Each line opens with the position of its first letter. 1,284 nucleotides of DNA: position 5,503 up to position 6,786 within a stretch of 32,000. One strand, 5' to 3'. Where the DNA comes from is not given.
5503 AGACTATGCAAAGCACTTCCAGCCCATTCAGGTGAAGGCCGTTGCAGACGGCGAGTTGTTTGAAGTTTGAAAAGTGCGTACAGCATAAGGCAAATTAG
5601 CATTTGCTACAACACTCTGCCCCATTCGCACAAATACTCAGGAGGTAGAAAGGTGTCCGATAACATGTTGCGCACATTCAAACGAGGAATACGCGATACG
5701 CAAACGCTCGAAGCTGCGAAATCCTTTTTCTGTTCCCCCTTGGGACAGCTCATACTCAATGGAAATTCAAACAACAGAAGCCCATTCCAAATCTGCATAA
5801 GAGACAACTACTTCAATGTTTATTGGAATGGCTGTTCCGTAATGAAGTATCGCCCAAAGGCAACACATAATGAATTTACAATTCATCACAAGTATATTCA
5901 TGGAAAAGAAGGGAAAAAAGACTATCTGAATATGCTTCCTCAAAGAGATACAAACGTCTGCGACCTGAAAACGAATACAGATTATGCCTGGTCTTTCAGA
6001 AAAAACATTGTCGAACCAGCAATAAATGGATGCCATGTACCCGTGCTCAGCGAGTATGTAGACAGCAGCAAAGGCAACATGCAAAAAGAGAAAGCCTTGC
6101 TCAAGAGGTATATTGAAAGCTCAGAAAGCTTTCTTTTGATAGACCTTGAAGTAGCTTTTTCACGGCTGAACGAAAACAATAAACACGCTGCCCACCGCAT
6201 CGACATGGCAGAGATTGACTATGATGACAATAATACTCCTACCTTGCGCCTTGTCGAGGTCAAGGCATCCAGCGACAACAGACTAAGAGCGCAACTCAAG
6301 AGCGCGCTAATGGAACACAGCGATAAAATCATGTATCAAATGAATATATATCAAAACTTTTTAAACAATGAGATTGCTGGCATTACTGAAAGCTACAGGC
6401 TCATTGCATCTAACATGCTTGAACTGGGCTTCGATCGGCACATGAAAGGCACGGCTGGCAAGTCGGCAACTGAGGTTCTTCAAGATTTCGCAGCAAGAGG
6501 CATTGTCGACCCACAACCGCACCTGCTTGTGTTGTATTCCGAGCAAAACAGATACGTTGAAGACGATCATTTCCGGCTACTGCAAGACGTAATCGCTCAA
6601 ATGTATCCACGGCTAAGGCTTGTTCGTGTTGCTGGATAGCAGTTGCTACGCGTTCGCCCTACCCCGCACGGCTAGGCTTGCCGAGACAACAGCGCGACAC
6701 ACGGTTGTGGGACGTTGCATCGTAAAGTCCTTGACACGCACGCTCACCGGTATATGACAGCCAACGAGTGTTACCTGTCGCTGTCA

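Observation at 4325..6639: Beta-CASP MBL nuclease plus an unrecognised PD-(D/E)xK-like protein: candidate two-gene defence system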

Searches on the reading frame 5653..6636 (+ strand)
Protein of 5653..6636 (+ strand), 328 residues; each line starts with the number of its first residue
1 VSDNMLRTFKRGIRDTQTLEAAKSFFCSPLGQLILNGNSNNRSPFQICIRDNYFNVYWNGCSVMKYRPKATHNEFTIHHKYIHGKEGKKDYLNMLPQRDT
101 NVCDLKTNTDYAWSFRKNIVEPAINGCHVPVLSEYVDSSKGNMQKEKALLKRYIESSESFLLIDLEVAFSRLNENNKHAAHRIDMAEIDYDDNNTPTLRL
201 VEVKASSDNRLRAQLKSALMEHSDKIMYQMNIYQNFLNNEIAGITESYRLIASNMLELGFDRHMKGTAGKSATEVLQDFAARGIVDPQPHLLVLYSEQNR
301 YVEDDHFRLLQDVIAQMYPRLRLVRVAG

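Call 3: search_protein_families(library=pfam, proteins=[window:5653-6636:+], max_evalue=1)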
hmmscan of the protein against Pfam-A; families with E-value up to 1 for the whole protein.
window:5653-6636:+ (328 aa): 2 families
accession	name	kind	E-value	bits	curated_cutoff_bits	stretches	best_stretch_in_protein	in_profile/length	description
PF08878.16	HamA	-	0.011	16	25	1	170-240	73-146/230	HamA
PF07295.17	DUF1451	-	0.33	11.5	26.1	1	130-188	12-71/146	Zinc-ribbon containing domain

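Call 4: search_protein_families(library=padloc, proteins=[window:5653-6636:+], max_evalue=1)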
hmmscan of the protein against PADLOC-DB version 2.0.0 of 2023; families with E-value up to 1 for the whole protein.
window:5653-6636:+ (328 aa): 0 families

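Call 5: search_protein_families(library=ncbifam, proteins=[window:5653-6636:+], max_evalue=1)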
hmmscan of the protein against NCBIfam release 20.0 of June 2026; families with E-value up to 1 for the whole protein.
window:5653-6636:+ (328 aa): 0 families

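Call 10: find_homologous_proteins(query=window:5653-6636:+)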
Query window:5653-6636:+ (328 aa): 10 proteins with E <= 0.001 among 708 candidates.
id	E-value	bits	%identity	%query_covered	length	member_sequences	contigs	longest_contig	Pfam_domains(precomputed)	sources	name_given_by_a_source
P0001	8.3e-219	743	100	100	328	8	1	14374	-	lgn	-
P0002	3.1e-146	505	70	100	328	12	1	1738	-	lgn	-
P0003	1.9e-135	469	65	100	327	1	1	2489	-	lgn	-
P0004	1.1e-120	421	99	60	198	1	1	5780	-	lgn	-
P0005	4.2e-105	370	53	99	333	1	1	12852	-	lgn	-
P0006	5.2e-103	363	52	98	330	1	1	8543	-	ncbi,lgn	-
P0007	4.4e-95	337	62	81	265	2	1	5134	-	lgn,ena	-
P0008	1.1e-92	329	50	99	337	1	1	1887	-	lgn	-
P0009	8.3e-92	326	48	100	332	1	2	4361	-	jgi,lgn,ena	-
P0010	4.9e-88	314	49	99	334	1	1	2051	-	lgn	-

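Call 11: search_solved_structures(query=window:5653-6636:+, max_evalue=10)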
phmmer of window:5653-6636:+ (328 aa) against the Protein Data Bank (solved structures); distinct sequences matched with E-value up to 10: 2.
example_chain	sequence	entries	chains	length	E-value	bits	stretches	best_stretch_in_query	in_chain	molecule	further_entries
2ets_A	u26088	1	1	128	0.075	15.7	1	177-277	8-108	hypothetical protein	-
9uym_A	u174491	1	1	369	0.83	12.3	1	179-259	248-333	Beta-arrestin-2,Beta-arrestin-1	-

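Call 14: find_encoding_contigs(protein=P0005, flank=10000, max_places=4)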
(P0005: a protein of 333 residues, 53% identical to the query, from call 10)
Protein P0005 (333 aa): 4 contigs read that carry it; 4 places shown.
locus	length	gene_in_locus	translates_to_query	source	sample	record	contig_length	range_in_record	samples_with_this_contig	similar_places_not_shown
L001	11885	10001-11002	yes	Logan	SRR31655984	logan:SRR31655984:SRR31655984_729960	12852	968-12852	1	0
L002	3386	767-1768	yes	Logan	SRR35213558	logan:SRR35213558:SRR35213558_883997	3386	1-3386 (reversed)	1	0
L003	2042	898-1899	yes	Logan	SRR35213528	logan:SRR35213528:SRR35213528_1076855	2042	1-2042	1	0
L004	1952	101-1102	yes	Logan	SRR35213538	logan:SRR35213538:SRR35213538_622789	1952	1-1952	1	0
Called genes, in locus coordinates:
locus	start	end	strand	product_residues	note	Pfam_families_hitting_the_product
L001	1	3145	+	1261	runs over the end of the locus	PF24407:HTH_upst_double_PIN, PF20698:PIN-TPR-GreABC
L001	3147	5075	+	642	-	PF24388:Permuted_GreAB-C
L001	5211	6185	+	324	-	PF13280:WYL, PF25583:WCX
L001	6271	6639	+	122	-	PF04307:YdjM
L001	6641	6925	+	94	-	-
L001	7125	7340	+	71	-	-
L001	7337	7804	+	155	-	-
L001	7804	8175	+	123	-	-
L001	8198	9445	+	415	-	PF00753:Lactamase_B, PF13483:Lactamase_B_3, PF23023:Anti-Pycsar_Apyc1 (faint), PF12706:Lactamase_B_2, PF07521:RMMBL (faint)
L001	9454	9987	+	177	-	-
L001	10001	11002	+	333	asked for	-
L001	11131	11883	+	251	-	?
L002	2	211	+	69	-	?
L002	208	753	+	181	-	-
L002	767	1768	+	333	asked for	-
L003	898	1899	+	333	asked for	-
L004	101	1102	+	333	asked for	-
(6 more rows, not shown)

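Call 15: find_encoding_contigs(protein=P0006, flank=10000, max_places=4)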
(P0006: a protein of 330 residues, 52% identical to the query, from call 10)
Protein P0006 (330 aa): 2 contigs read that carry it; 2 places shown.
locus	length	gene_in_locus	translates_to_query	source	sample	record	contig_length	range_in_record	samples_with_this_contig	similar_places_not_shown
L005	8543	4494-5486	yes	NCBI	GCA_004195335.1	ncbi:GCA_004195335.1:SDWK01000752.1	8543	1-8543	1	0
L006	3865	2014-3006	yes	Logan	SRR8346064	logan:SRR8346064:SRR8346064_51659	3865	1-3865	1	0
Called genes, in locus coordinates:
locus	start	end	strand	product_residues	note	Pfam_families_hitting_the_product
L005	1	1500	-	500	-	?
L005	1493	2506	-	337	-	PF13280:WYL, PF25583:WCX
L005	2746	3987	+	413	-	PF00753:Lactamase_B, PF13483:Lactamase_B_3 (weak), PF12706:Lactamase_B_2, PF23023:Anti-Pycsar_Apyc1 (faint), PF07521:RMMBL (weak)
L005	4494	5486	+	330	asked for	-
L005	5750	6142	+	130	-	-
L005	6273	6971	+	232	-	-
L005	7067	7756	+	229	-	PF22522:DUF6998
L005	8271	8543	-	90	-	?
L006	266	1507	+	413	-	PF00753:Lactamase_B, PF13483:Lactamase_B_3 (weak), PF12706:Lactamase_B_2, PF23023:Anti-Pycsar_Apyc1 (faint), PF07521:RMMBL (weak)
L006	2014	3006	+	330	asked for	-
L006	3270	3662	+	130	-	-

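Call 28: predict_structure(alignment_id=A1)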
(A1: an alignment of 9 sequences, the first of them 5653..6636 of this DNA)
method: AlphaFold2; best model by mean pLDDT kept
length: 328 residues; sequences in the alignment: 9
mean_pLDDT: 86.5   pTM: 0.87
mean pLDDT of the five models: 86.5, 84.6, 82.3, 80.2, 57.8
residues with pLDDT >= 90: 179; 70-90: 116; 50-70: 27; < 50: 6
segments of 3 or more residues with pLDDT < 50: 1-3, 138-140
pLDDT, mean of each block of 10 residues (from residue 1): 61 93 94 85 86 89 90 89 83 80 87 89 82 63 71 77 87 72 92 95 92 92 92 92 96 96 89 97 97 83 87 92 83
secondary structure, 60 per line:
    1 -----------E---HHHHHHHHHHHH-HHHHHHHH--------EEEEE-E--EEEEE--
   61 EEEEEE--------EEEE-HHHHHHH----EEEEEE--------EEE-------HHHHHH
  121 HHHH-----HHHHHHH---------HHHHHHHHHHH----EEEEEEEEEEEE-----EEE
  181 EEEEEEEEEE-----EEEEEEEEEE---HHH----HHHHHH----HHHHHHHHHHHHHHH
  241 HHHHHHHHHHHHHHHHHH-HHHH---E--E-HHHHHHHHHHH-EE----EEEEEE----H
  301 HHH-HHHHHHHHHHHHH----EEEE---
elements in order: H16-27 H29-36 E45-49 E54-58 E61-66 E75-78 H80-86 E91-96 E105-107 H115-124 H130-136 H146-156 E161-172 E178-190 E196-205 H216-221 H226-258 H260-263 H272-282 E290-295 H300-303 H305-317 E322-325

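Call 30: search_protein_representatives(alignment_id=A1)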
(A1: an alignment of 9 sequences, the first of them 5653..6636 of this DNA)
Query: 9 sequences, 328 profile positions. Proteins with E-value up to 0.001 (for the whole library): 352; up to 1e-10: 83; up to 1e-30: 45. The best 150 are listed.
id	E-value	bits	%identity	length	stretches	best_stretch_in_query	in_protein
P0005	3.7e-170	581.6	-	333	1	1-328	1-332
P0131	1.4e-112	392.3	-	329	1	1-327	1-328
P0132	7.4e-86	304.5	-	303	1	7-320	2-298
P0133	9.9e-77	274.5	-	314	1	6-320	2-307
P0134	3.5e-73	262.9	-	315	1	6-316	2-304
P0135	4.8e-71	255.8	-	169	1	162-327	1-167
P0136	1.2e-69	251.3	-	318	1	7-319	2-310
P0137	6.8e-68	245.5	-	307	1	6-320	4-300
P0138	3.1e-65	236.7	-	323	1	1-301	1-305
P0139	8.1e-65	235.4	-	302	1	1-320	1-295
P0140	4.9e-63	229.5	-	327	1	5-317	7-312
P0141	1.6e-62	227.8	-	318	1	1-296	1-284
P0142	7.9e-58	212.4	-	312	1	6-320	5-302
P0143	1.8e-57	211.3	-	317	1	8-321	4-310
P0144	3.8e-56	206.9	-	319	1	5-316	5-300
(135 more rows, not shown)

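Call 31: fold_search(model_id=the predicted structure, library=pdb)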
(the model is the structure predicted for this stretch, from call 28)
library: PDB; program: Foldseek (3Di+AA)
matches with E <= 10: 678; with E <= 0.001: 0
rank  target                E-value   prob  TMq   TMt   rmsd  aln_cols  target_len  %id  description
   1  9hji                  2.0e-01  0.03  0.13  0.08  21.4       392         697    9  Structure of Trypanosoma cruzi Prolyl Oligopeptidase in the close state (released 2025-10-01)
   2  3wj1                  2.1e-01  0.09  0.17  0.18  20.4       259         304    9  Crystal structure of SSHESTI (released 2014-07-30)
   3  8zue_A                2.2e-01  0.16  0.22  0.16   9.4       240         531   10  cryo-electron microscopy (cryo-EM) structure of the Hachiman defense system from Escherichia coli (released 2025-03-26)
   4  2uz0_D                2.2e-01  0.11  0.17  0.21  19.2       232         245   10  The Crystal crystal structure of the estA protein, a virulence factor estA protein from Streptococcus pneumonia (released 2007-10-23)
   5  3wj2_A                2.5e-01  0.08  0.16  0.17  19.7       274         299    9  Crystal structure of ESTFA (FE-lacking apo form) (released 2014-07-30)
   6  2uz0_A                2.6e-01  0.08  0.15  0.18  20.5       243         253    9  The Crystal crystal structure of the estA protein, a virulence factor estA protein from Streptococcus pneumonia (released 2007-10-23)
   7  5t88_A                3.1e-01  0.08  0.14  0.09  19.8       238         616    9  Prolyl oligopeptidase from Pyrococcus furiosus (released 2017-09-06)
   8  7zjo_B                3.1e-01  0.05  0.14  0.14  19.9       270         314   12  Phosphorylated Thalassospira sp. esterase (released 2025-10-29)
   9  9iab_A                3.5e-01  0.08  0.14  0.16  16.8       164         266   15  Structure of the Argonaute-associated Cas4 family protein 1 (ACE1) from Chroococcidiopsis thermalis (CtACE1) (released 2025-04-23)
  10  8yfy                  3.5e-01  0.08  0.17  0.18  20.4       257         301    9  CRYSTAL STRUCTURE OF THE EST1 H274D MUTANT AT PH 4.2 (released 2024-07-10)
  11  2uz0_C                3.5e-01  0.06  0.15  0.18  20.5       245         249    8  The Crystal crystal structure of the estA protein, a virulence factor estA protein from Streptococcus pneumonia (released 2007-10-23)
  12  2uz0_B                3.5e-01  0.06  0.14  0.17  20.7       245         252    9  The Crystal crystal structure of the estA protein, a virulence factor estA protein from Streptococcus pneumonia (released 2007-10-23)
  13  7y4g_A                3.5e-01  0.04  0.17  0.10  20.3       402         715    9  sit-bound btDPP4 (released 2023-06-14)
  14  5vta_B                3.5e-01  0.04  0.15  0.10  20.5       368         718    6  Co-Crystal Structure of DPPIV with a Chemibody Inhibitor (released 2018-05-09)
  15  4ic1_D                3.7e-01  0.09  0.14  0.20  11.0       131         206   18  Crystal structure of SSO0001 (released 2013-01-16)
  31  8fs3_E                5.9e-01  0.08  0.14  0.14  10.9       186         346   10  Structure of S. cerevisiae Rad24-RFC loading the 9-1-1 clamp onto a 10-nt gapped DNA in step 1 (open 9-1-1 and shoulde (released 2023-06-14)
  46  8hgw_B                7.0e-01  0.08  0.13  0.15  14.2       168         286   15  Crystal structure of MehpH in complex with MBP (released 2023-03-15)
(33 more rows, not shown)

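Call 33: search_protein_families(library=pfam, alignment_id=A2, max_evalue=0.01)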
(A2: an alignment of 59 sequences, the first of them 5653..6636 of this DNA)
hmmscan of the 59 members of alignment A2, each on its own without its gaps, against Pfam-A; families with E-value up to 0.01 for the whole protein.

A. member 1, window:5653-6636:+ (328 aa): 0 families

B. families by the number of members that match (of 59 scanned): 4 families
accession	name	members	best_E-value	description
PF09832.14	DUF2059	1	0.0013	Uncharacterized protein conserved in bacteria (DUF2059)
PF21229.3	TdIF1_2nd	1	0.0015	TdIF1, C-terminal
PF10123.14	Mu-like_Pro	1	0.0022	Mu-like prophage I protein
PF05489.18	Phage_tail_X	1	0.0031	Phage Tail Protein X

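Call 34: search_protein_families(library=padloc, alignment_id=A2, max_evalue=0.01)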
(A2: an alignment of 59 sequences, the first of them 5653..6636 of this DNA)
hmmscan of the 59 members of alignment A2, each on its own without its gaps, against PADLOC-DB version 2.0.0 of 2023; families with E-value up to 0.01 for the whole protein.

A. member 1, window:5653-6636:+ (328 aa): 0 families

B. families by the number of members that match (of 59 scanned): 7 families
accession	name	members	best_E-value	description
PDLC01026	Cas8g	1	0.00038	"CRISPR-associated protein Csx17, subtype Dpsyc"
PDLC03020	MTase_I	1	0.0027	Type I methyltransferase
PDLC02913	ATPase_I-A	1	0.0033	-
PDLC02575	DrmA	1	0.0062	DrmA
PDLC05018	PDC-S43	1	0.0083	-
PDLC04977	PDC-S26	1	0.0083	-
PDLC02962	RT-TIR_XII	1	0.0096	single gene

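Call 35: search_solved_structures(query=A2, max_evalue=10, show_alignments=2)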
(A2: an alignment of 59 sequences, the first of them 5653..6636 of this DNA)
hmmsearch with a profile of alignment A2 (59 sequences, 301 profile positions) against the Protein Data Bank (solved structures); distinct sequences matched with E-value up to 10: 2.
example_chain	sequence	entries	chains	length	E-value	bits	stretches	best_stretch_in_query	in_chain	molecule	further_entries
4yuu_q1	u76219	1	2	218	0.33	13.3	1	192-248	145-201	Extrinsic protein in photosystem II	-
3o1k_A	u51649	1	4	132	0.73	12.2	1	130-169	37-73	Dihydroneopterin aldolase FolB, putative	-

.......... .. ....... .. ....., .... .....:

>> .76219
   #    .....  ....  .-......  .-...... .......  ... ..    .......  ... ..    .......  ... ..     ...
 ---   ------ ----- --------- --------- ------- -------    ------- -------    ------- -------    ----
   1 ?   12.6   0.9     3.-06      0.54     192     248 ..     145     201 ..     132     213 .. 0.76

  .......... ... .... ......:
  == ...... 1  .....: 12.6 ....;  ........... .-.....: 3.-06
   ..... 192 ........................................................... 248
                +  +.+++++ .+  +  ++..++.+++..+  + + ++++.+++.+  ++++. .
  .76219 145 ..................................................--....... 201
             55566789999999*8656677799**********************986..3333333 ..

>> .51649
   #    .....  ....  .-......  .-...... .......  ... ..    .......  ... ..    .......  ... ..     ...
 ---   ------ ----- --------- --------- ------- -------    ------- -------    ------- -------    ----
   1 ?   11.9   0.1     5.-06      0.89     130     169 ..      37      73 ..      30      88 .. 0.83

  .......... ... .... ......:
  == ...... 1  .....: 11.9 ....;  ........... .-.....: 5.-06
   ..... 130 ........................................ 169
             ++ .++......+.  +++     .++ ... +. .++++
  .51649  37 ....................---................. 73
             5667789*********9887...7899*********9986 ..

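Call 38: find_related_loci(query=A3, collection=genome_contigs, flank=10000)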
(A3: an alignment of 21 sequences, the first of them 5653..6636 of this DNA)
Query A3 (328 aa) in genome_contigs; peptide patterns used: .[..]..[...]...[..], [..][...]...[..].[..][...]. (x = any residue, [..] = any of these).
27 stretches matched a pattern; 5 encode a relative of the query (tblastn E <= 1e-3); 5 distinct loci.
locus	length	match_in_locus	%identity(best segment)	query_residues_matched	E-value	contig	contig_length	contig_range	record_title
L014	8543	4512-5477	52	7-327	3e-111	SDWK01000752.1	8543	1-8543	MAG: Shewanella sp. isolate MAG-BB-1 scaffold_563, whole genome shotgun sequence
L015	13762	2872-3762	44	6-319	8e-74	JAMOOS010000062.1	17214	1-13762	MAG: Desulfuromonadaceae bacterium isolate 4559-240_maxbin2_scaf2bin.118 4559-240_scaffold_1733_c1, whole genome shotgun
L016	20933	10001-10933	31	7-317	1e-37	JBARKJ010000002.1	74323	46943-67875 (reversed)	MAG: Nitrospirota bacterium isolate MFD06091_ilm_asm_bin59 k127_215491, whole genome shotgun sequence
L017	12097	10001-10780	33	8-299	2e-36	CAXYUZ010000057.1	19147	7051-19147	MAG: uncultured Desulfuromonadaceae bacterium isolate ERR13598973_concoct_76 genome assembly, contig: ERZ24875783.590, w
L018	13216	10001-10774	32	9-299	2e-33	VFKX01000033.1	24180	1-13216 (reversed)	MAG: Candidatus Falkowbacteria bacterium isolate Bin_61_32 c_000000383100, whole genome shotgun sequence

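Call 39: find_related_loci(query=A3, collection=viral_contigs, flank=10000)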
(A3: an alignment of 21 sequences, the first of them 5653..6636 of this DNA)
Query A3 (328 aa) in viral_contigs; peptide patterns used: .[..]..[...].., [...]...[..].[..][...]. (x = any residue, [..] = any of these).
71 stretches matched a pattern, but none encodes a relative of the query by tblastn (E <= 1e-3).

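Call 40: find_related_loci(query=A3, collection=metagenome_contigs, flank=10000)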
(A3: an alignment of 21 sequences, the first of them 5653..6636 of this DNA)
Query A3 (328 aa) in metagenome_contigs; peptide patterns used: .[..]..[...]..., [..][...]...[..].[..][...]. (x = any residue, [..] = any of these).
89 stretches matched a pattern; 17 encode a relative of the query (tblastn E <= 1e-3); 17 distinct loci.
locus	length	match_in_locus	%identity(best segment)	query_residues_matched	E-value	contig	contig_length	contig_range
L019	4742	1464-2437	62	1-327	5e-125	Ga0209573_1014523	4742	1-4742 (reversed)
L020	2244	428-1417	48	1-327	3e-105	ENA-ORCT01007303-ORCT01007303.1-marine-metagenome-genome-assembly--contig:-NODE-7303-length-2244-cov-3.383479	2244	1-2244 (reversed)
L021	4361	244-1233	48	1-327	4e-101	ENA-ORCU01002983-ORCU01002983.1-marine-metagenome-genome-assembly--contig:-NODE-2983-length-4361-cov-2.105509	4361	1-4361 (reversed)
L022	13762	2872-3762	44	6-319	1e-73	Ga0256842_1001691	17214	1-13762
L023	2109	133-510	65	1-126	2e-56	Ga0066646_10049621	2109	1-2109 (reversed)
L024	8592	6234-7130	39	1-323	3e-52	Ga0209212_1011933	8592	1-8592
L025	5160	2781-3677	39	1-323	3e-52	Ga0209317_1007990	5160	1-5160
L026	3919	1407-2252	38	7-294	1e-51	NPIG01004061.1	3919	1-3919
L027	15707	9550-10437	36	6-322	3e-47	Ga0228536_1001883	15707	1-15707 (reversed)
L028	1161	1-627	44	123-326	2e-48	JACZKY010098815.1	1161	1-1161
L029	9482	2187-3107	33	1-324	5e-45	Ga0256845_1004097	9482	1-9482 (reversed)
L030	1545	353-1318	33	9-311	8e-37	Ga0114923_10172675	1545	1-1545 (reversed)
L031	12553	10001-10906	30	7-323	2e-32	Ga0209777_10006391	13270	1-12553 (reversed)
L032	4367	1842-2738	30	9-323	4e-32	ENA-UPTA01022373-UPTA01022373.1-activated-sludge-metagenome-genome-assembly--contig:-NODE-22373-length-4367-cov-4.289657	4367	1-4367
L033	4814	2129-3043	29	7-323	7e-32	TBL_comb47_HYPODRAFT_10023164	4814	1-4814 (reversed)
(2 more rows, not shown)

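Call 42: search_protein_families(library=pfam, proteins=[L001:7337-7804:+, L001:7804-8175:+, L001:9454-9987:+, L001:11131-11883:+, L005:6273-6971:+, L001:6641-6925:+], max_evalue=0.1)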
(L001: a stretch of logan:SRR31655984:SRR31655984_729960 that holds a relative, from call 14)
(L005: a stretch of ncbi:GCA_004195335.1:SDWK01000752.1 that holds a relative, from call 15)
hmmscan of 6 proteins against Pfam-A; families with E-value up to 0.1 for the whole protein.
L001:7337-7804:+ (155 aa): 0 families

L001:7804-8175:+ (123 aa): 0 families

L001:9454-9987:+ (177 aa): 3 families
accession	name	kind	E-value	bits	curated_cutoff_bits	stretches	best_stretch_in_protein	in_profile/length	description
PF02985.28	HEAT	-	0.00029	21.2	23.5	0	112-135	5-28/31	HEAT repeat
PF13646.12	HEAT_2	-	0.00078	20.1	27.7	0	81-135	8-59/88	HEAT repeats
PF10363.15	RTP1_C1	-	0.014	15.9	25.9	1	101-165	34-102/112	Required for nuclear transport of RNA pol II C-terminus 1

L001:11131-11883:+ (251 aa): 4 families
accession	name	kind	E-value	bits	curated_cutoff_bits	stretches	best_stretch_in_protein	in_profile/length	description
PF10544.15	T5orf172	-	1.7e-09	38.5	20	1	3-60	1-59/101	T5orf172 domain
PF14311.12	DUF4379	-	0.00017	22.2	24.5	1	151-174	29-53/56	Probable Treble clef zinc finger domain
PF01541.30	GIY-YIG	-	0.00045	20.9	22.6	1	3-54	2-49/78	GIY-YIG catalytic domain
PF13455.12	MUG113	-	0.035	15.1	22.3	1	17-36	1-19/73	Meiotically up-regulated gene 113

L005:6273-6971:+ (232 aa): 0 families

L001:6641-6925:+ (94 aa): 0 families

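Call 43: search_protein_families(library=phrogs, proteins=[window:5653-6636:+, L001:7804-8175:+, L001:9454-9987:+, L001:7337-7804:+], max_evalue=0.01)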
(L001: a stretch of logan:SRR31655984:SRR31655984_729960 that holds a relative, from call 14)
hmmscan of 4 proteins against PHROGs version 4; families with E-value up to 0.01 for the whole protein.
window:5653-6636:+ (328 aa): 0 families

L001:7804-8175:+ (123 aa): 0 families

L001:9454-9987:+ (177 aa): 0 families

L001:7337-7804:+ (155 aa): 0 families
